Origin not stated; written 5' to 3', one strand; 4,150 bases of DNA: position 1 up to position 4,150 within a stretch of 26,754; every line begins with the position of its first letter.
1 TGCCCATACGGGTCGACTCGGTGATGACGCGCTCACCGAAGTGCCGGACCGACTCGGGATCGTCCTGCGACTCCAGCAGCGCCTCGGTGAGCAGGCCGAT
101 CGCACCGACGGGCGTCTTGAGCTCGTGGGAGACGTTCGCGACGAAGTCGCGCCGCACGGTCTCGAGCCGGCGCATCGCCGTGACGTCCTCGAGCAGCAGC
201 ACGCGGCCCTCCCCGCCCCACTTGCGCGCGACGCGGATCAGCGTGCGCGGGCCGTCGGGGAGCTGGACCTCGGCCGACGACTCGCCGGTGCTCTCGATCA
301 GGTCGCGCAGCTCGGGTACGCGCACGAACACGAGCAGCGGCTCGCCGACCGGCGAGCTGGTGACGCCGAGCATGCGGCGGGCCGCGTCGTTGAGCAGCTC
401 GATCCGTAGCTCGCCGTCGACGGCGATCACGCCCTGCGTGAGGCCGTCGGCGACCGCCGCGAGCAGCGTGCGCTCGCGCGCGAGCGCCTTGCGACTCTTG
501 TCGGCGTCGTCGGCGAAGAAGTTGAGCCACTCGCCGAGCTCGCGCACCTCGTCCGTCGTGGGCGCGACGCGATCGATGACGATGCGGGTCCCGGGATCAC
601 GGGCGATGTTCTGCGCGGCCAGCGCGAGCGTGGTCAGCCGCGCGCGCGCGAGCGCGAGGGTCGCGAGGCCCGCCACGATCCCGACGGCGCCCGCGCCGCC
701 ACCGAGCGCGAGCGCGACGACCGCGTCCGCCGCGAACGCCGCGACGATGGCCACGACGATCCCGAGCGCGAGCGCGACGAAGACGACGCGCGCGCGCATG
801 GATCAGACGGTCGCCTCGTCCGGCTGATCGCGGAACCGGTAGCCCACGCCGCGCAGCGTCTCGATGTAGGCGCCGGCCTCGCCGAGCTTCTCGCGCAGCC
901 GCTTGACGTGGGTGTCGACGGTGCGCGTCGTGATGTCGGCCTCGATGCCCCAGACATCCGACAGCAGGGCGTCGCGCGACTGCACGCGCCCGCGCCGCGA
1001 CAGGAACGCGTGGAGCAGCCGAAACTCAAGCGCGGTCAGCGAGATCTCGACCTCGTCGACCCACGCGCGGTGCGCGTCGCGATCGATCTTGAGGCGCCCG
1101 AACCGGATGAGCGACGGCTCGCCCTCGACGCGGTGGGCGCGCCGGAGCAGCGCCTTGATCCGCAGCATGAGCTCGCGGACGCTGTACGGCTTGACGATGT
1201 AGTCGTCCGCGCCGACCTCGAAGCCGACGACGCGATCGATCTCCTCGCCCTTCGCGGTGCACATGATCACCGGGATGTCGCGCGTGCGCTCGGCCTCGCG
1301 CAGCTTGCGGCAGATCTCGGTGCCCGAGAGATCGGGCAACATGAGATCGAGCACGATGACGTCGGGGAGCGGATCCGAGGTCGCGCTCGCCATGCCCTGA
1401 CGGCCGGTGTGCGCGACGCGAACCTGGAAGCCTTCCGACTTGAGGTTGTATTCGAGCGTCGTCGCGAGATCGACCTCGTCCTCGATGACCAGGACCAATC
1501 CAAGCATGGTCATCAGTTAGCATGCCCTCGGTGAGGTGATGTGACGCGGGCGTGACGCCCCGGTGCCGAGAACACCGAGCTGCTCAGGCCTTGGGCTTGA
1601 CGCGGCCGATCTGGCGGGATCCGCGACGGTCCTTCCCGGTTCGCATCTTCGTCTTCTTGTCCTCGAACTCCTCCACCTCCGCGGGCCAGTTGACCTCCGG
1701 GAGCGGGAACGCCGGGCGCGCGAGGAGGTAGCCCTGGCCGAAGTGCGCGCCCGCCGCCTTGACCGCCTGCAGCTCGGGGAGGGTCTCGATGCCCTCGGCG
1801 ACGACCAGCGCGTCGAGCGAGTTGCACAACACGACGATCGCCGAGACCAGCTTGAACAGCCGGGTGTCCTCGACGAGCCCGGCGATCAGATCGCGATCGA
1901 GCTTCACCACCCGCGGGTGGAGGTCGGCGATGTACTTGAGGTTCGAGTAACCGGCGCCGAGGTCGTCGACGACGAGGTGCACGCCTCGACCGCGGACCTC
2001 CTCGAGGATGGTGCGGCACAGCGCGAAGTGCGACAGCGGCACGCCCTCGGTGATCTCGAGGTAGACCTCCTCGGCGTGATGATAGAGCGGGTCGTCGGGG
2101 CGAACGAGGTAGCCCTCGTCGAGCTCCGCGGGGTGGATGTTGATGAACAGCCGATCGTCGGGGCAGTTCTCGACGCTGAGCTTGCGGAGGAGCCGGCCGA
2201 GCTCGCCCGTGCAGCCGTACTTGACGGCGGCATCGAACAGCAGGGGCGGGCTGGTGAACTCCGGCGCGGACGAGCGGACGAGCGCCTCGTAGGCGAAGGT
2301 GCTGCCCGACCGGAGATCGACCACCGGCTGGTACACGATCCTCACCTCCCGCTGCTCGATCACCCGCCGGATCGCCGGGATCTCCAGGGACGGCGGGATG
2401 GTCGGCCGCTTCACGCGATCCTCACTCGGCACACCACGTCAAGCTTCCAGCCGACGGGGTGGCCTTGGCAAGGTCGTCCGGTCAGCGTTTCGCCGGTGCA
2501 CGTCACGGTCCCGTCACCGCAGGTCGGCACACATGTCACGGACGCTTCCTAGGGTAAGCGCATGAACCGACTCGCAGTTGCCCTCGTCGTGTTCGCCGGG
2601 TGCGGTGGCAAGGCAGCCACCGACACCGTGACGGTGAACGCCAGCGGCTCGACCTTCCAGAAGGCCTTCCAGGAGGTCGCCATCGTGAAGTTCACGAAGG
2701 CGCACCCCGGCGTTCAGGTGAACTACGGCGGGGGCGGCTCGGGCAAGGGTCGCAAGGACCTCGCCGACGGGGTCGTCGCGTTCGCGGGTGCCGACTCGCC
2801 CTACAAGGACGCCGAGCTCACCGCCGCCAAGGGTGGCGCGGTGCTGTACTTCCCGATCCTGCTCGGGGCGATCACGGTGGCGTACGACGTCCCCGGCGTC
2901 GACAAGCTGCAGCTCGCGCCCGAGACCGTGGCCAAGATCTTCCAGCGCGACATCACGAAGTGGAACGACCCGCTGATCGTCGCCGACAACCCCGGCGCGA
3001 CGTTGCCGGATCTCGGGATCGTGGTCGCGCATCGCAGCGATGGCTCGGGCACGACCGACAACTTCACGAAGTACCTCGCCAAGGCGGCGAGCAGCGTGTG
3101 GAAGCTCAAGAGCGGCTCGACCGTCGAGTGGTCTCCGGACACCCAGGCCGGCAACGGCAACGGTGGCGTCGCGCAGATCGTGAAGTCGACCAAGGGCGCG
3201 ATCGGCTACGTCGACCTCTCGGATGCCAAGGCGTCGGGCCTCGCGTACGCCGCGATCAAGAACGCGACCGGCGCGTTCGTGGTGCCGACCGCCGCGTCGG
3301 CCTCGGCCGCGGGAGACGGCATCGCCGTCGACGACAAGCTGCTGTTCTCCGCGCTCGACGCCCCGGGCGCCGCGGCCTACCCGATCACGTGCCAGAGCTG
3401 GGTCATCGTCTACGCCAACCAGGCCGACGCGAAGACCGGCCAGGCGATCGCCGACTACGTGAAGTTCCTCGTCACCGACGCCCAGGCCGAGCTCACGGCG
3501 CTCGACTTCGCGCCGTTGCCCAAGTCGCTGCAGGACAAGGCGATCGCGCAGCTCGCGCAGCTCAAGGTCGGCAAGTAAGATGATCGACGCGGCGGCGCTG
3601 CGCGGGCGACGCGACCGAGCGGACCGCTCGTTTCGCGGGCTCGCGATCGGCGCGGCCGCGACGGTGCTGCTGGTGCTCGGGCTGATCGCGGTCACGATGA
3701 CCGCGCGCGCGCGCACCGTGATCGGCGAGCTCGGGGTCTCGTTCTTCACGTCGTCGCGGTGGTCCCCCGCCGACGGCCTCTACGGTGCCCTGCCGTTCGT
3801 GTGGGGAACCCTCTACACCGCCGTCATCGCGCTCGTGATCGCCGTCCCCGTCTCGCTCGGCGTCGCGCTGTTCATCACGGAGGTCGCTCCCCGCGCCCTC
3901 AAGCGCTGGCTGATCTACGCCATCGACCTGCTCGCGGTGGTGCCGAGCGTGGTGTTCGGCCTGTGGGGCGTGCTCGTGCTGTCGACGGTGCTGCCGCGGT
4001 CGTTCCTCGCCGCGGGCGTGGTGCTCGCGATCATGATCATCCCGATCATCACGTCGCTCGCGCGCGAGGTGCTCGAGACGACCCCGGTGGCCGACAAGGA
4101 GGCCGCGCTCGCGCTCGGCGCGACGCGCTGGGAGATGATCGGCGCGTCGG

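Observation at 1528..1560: A second, same-orientation GTCAC array directly upstream of phoB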

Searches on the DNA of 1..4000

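Call 42: search_rna_families(source=window, start=1, end=4000, threshold=evalue, max_evalue=1)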
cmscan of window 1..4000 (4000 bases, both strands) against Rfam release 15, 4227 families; matches with E-value up to 1: 2.
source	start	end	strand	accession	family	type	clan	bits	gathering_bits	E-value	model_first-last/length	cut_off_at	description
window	3244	3311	+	RF03314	mir-1908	Gene; miRNA;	-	25.8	82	0.94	1-73/73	no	mir-1908 microRNA precursor family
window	1524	1588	-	RF02466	Ms_AS-8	Gene; sRNA;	-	20.5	48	0.71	1-74/74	no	Actinobacteria sRNA Ms_AS-8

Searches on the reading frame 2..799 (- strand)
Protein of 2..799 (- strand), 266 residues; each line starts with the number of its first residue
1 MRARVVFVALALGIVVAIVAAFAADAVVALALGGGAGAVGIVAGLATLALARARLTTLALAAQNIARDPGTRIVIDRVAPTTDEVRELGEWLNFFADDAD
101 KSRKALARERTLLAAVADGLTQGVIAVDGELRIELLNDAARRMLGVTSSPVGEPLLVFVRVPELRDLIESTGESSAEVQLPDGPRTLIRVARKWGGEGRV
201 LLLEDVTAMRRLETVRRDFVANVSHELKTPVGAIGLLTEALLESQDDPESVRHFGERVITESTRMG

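Call 5: search_protein_families(library=pfam, proteins=[window:2-799:-])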
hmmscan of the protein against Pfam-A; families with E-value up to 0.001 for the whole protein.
window:2-799:- (266 aa): 4 families
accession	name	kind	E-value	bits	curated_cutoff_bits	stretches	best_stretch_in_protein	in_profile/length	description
PF00512.31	HisKA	-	7.2e-11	42.4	26.9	1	216-265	2-50/66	His Kinase A (phospho-acceptor) domain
PF13188.13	PAS_8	-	3.7e-06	27.1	21.8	1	112-166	2-52/65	PAS domain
PF12860.13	PAS_7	-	0.00024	21.7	27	0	120-154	4-40/115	PAS fold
PF00989.32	PAS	-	0.00062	20.2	22.6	0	113-170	3-64/113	PAS fold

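Call 12: search_protein_families(library=ncbifam, proteins=[window:2-799:-])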
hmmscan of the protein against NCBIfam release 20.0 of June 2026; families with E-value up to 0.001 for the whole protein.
window:2-799:- (266 aa): 16 families
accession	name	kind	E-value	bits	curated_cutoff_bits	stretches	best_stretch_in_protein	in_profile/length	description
NF046044.1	PnpS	equivalog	8.5e-30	104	400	1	81-265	25-220/390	two-component system histidine kinase PnpS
TIGR02966.1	phoR_proteo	equivalog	1.5e-25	89.9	334.2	1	112-265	7-164/333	phosphate regulon sensor histidine kinase PhoR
NF033092.0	HK_WalK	equivalog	1.1e-23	83.7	725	1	81-265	228-422/594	cell wall metabolism sensor histidine kinase WalK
NF008235.0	PRK11006.1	equivalog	1.4e-13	50.5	390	1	101-239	88-227/431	phosphate regulon sensor histidine kinase PhoR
NF033093.1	HK_VicK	exception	5.7e-13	48.3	680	1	82-265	65-258/448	cell wall metabolism sensor histidine kinase VicK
NF045911.1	TCSHisKinNblS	equivalog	3e-07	29.2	1000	1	106-247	265-419/621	two-component system sensor histidine kinase NblS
NF008468.0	PRK11360.1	equivalog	3.3e-07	29.1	646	1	104-263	261-442/616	two-component system sensor histidine kinase AtoS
NF047874.1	MASE3_PAS_HK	subfamily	4.1e-06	25.8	560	1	208-233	390-415/655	MASE3 domain-containing sensor histidine kinase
NF041210.1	his_kin_PieS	equivalog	2e-05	23.8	850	1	207-243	241-277/474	two component system sensor histidine kinase PieS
NF012163.2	BaeS_SmeS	equivalog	2e-05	23.7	500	1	209-240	233-264/457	sensor histidine kinase efflux regulator BaeS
NF053855.1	HisKinPhoRBctds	equivalog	2.5e-05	22.9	500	1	203-265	348-411/583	two-component system sensor histidine kinase PhoR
NF033090.1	HK_VanS_B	exception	6.6e-05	22.1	920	1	204-249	211-257/447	vancomycin resistance histidine kinase VanS-B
NF007837.0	PRK10549.1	equivalog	0.0001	21.2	603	0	208-242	232-266/466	envelope stress sensor histidine kinase BaeS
NF041831.1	NO_HK_NahK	exception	0.00013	20.1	1500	0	217-247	495-525/854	hybrid sensor histidine kinase/response regulator NahK/ErcS'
NF040691.1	MtrAB_MtrB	equivalog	0.00014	21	450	1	204-250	259-305/507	MtrAB system histidine kinase MtrB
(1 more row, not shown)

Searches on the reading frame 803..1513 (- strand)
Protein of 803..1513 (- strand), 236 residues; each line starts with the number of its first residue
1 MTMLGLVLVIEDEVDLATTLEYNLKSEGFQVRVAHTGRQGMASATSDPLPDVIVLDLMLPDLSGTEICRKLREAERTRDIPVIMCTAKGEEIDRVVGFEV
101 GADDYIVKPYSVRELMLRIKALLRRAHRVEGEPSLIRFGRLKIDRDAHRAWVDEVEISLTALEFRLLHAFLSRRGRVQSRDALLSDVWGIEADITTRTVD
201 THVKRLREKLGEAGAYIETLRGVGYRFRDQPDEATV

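Call 5: search_protein_families(library=pfam, proteins=[window:803-1513:-])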
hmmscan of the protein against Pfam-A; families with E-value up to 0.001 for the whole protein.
window:803-1513:- (236 aa): 3 families
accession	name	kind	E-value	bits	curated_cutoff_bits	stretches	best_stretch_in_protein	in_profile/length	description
PF00072.30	Response_reg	-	1.3e-25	90.1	30.2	1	7-119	1-110/111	Response regulator receiver domain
PF00486.34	Trans_reg_C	-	2.2e-25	89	26.2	1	156-227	3-77/77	Transcriptional regulatory protein, C terminal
PF08279.18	HTH_11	-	0.00011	22.4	25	1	193-226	26-55/55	HTH domain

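Call 8: find_related_loci(query=window:803-1513:-, collection=genome_contigs, flank=4000)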
Query window:803-1513:- (236 aa) in genome_contigs; peptide patterns used: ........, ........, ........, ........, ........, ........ (x = any residue, [..] = any of these).
600 stretches matched a pattern (row limit reached: there are more); 542 encode a relative of the query (tblastn E <= 1e-3); the best 80 are kept; 80 distinct loci.
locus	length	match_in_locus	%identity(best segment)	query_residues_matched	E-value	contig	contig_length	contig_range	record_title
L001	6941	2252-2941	91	6-235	5e-141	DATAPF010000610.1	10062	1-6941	MAG TPA_asm: Kofleriaceae bacterium isolate SMAG_U5434 k141_5357918, whole genome shotgun sequence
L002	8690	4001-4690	91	6-235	1e-140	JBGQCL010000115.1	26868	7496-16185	MAG: Kofleriaceae bacterium isolate OBJ2_061818_110_40 k141_72630_length_26868_cov_15.1094, whole genome shotgun sequenc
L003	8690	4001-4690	89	6-235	3e-138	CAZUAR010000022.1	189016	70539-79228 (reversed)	MAG TPA_asm: uncultured Kofleriaceae bacterium isolate binchicken_co242_106 genome assembly, contig: NODE_233_length_189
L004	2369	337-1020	90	6-233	2e-145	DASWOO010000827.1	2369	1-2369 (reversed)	MAG TPA_asm: Kofleriaceae bacterium isolate SMAG_U3443 k141_669851, whole genome shotgun sequence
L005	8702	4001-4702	86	2-235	1e-135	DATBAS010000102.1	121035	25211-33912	MAG TPA_asm: Kofleriaceae bacterium isolate SMAG_U5738 k141_2708059, whole genome shotgun sequence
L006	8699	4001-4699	86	3-234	5e-135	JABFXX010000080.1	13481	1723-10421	MAG: Kofleriaceae bacterium isolate Bin8.14 NODE_2163_length_13481_cov_6.564581, whole genome shotgun sequence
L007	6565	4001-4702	85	3-235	1e-134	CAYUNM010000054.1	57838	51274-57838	MAG TPA_asm: uncultured Kofleriaceae bacterium isolate SRP263991_co5_613 genome assembly, contig: NODE_1207_length_57838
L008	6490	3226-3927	84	3-235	3e-133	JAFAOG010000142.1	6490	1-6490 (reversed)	MAG: Deltaproteobacteria bacterium isolate CP_BM_ER_6 BM_ER_k147_10145421, whole genome shotgun sequence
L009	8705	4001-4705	79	1-235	3e-128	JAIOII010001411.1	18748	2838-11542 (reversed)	MAG: Kofleriaceae bacterium isolate MAG_26 contig_273829, whole genome shotgun sequence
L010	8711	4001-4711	80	2-235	7e-127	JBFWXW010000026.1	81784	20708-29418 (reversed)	MAG: Kofleriaceae bacterium isolate CA_2019_TPBS_15 NODE_2343_length_81784_cov_5.974160_TPBS, whole genome shotgun seque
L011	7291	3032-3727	79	3-234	3e-126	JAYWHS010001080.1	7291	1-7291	MAG: Kofleriaceae bacterium isolate GLR80_GL56_UP_1_concoct_69 GLR80_GL56_UP_1_concoct_69_1079, whole genome shotgun seq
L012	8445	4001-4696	79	3-234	2e-126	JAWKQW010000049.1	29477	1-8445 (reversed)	MAG: Kofleriaceae bacterium isolate ABC1.190 ABC1.190.fa-49, whole genome shotgun sequence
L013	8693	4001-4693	79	3-233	2e-125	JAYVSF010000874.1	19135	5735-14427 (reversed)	MAG: Myxococcales bacterium isolate GL74_DN_concoct_155_sub GL74_DN_concoct_155_sub_873, whole genome shotgun sequence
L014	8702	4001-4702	74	3-236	1e-115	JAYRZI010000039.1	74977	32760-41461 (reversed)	MAG: Haliangiales bacterium isolate EBPR_s472bin.6 NODE_249_length_74977_cov_7.373039, whole genome shotgun sequence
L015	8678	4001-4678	63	7-233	2e-91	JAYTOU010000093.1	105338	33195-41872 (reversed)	MAG: Myxococcales bacterium isolate GFS_4219 GFS_4219_92, whole genome shotgun sequence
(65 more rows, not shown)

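Call 12: search_protein_families(library=ncbifam, proteins=[window:803-1507:-])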
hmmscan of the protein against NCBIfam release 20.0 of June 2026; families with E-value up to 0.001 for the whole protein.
window:803-1507:- (234 aa): 97 families (the best 25 are shown)
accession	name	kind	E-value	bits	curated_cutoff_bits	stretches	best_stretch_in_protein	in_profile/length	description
TIGR02154.1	PhoB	equivalog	7.8e-73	244.5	296.2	1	4-225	4-225/226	phosphate regulon transcriptional regulator PhoB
NF053854.1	RespRegPhoBBctds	equivalog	1.4e-64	217.5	270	1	5-225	1-224/225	two-component system response regulator PhoB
NF008296.0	PRK11083.1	equivalog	3.5e-64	216.3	273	1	5-226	6-226/228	two-component system response regulator CreB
NF040689.1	MtrAB_MtrA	equivalog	3.5e-58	196.5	300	1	5-224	1-217/219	MtrAB system response regulator MtrA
NF040534.1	resp_reg_YycF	equivalog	5.4e-57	192.7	340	1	5-227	3-229/231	response regulator YycF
NF041733.1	resp_reg_CseB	equivalog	1.1e-54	185.2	350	1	5-226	3-227/228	two-component system response regulator CseB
NF007546.0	PRK10161.1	equivalog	2.2e-53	181.1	471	1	4-226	4-226/229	phosphate response regulator transcription factor PhoB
NF045944.1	ResRegRpaBCyano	equivalog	3.1e-53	180.5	330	1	6-226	1-228/229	response regulator transcription factor RpaB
NF007982.1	PRK10710.1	equivalog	6e-53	179.8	380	1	4-226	9-228/235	envelope stress response regulator BaeR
TIGR01387.1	cztR_silR_copR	subfamily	7.3e-51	172.9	279.2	1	5-224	1-217/218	heavy metal response regulator transcription factor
NF033117.2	vanR_ACDEGLN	exception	5.7e-49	166.7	350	1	5-224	1-224/226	VanR-ABDEGLN family response regulator transcription factor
NF041734.1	resp_reg_RppA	equivalog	7.1e-49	166.2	250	1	5-226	3-228/229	two-component system response regulator RppA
NF007005.1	PRK09468.1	equivalog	1.6e-48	165.2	331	1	5-226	6-232/237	osmolarity response regulator transcription factor OmpR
NF007928.2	PRK10643.1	equivalog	2.1e-43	148.5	330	1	5-224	3-215/216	two-component system response regulator PmrA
NF041209.1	resp_regPieR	equivalog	2.4e-42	145.2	450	1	5-227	3-229/231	two component system response regulator PieR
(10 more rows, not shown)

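Call 13: search_solved_structures(query=window:803-1507:-, show_alignments=2, max_evalue=1e-20)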
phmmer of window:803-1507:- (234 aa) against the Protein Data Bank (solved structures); distinct sequences matched with E-value up to 1e-20: 52.
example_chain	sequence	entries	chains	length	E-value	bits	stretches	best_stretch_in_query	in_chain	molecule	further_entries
2oqr_A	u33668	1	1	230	1.4e-47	165.4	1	4-225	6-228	Sensory transduction protein regX3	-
9dvt_R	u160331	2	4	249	5.8e-46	160.1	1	5-225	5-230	DNA-binding dual master transcriptional regulator RpaA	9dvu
2gwr_A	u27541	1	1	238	4.9e-44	153.8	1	4-225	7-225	DNA-binding response regulator mtrA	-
1ys6_A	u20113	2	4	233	1.8e-40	142.2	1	5-226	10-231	Transcriptional regulatory protein prrA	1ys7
4b09_A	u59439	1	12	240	8e-40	140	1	5-226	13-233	TRANSCRIPTIONAL REGULATORY PROTEIN BAER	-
1kgs_A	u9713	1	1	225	3.8e-39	137.8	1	5-228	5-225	DNA BINDING RESPONSE REGULATOR D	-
9ji3_J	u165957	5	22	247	1.1e-38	136.4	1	5-227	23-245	DNA-binding response regulator | Possible two component system response transcriptional positive regulator PhoP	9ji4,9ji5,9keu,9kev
3r0j_A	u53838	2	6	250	1.1e-38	136.3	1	5-227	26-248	POSSIBLE TWO COMPONENT SYSTEM RESPONSE TRANSCRIPTIONAL POSITIVE REGULATOR PHOP | Response regulator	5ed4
4kfc_A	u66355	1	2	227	1.9e-35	125.7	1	4-225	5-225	KDP operon transcriptional regulatory protein KdpE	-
4kny_A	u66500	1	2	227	3.5e-35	124.9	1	4-225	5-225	KDP operon transcriptional regulatory protein KdpE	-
6lgq_D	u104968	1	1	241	5.6e-35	124.2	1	5-225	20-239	DNA-binding response regulator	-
9ket_J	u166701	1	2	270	9.3e-35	123.5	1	44-227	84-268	Possible two component system response transcriptional positive regulator PhoP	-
2zwm_A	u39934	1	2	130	1.3e-34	123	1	5-127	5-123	Transcriptional regulatory protein yycF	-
8jo2_H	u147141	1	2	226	1.3e-34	123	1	5-230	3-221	DNA-binding transcriptional regulator BasR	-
4s04_A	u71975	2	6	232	1.4e-34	122.9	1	5-230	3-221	DNA-binding transcriptional regulator BasR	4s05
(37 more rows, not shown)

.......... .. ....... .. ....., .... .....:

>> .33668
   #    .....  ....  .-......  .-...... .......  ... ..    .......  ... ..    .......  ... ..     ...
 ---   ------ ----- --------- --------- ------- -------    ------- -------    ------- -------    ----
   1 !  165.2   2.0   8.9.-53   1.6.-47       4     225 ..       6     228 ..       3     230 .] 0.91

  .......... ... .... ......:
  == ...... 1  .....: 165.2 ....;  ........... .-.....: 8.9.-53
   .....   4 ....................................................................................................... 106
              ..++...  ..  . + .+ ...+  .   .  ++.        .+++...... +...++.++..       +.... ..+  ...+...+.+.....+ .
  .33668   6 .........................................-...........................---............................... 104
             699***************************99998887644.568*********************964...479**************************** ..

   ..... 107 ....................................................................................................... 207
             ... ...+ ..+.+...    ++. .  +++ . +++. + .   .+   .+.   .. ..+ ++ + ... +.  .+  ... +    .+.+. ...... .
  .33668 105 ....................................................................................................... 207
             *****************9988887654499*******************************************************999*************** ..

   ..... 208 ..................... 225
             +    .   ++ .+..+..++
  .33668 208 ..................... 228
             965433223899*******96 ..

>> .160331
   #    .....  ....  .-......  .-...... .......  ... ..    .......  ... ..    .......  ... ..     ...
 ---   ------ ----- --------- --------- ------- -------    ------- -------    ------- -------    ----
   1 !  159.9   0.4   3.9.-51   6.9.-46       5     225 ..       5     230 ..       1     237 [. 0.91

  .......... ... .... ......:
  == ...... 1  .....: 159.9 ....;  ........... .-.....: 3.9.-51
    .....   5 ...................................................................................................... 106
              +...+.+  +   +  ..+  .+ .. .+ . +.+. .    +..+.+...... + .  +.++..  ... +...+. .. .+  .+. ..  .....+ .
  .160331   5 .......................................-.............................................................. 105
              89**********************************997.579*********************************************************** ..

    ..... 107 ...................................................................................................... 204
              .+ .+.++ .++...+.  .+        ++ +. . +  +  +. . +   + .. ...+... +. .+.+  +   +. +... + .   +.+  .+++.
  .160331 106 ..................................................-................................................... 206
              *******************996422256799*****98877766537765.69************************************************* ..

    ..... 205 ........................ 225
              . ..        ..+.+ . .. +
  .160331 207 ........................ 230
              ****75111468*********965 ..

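Call 34: find_encoding_contigs(protein=window:803-1513:-, flank=3000, max_places=6)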
Protein window:803-1513:- (236 aa): no gene with exactly this product is on record in the collection.

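Call 39: search_protein_families(library=pfam, proteins=[L003:2577-3854:-, L005:2405-3937:+])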
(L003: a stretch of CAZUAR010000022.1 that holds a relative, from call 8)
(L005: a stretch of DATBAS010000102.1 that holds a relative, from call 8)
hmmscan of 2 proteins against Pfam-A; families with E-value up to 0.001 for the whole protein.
L003:2577-3854:- (425 aa): 1 family
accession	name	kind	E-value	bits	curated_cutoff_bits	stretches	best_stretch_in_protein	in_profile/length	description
PF07396.17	Porin_O_P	-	7.5e-17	62.1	20.9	1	88-365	2-307/370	Phosphate-selective porin O and P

L005:2405-3937:+ (510 aa): 0 families
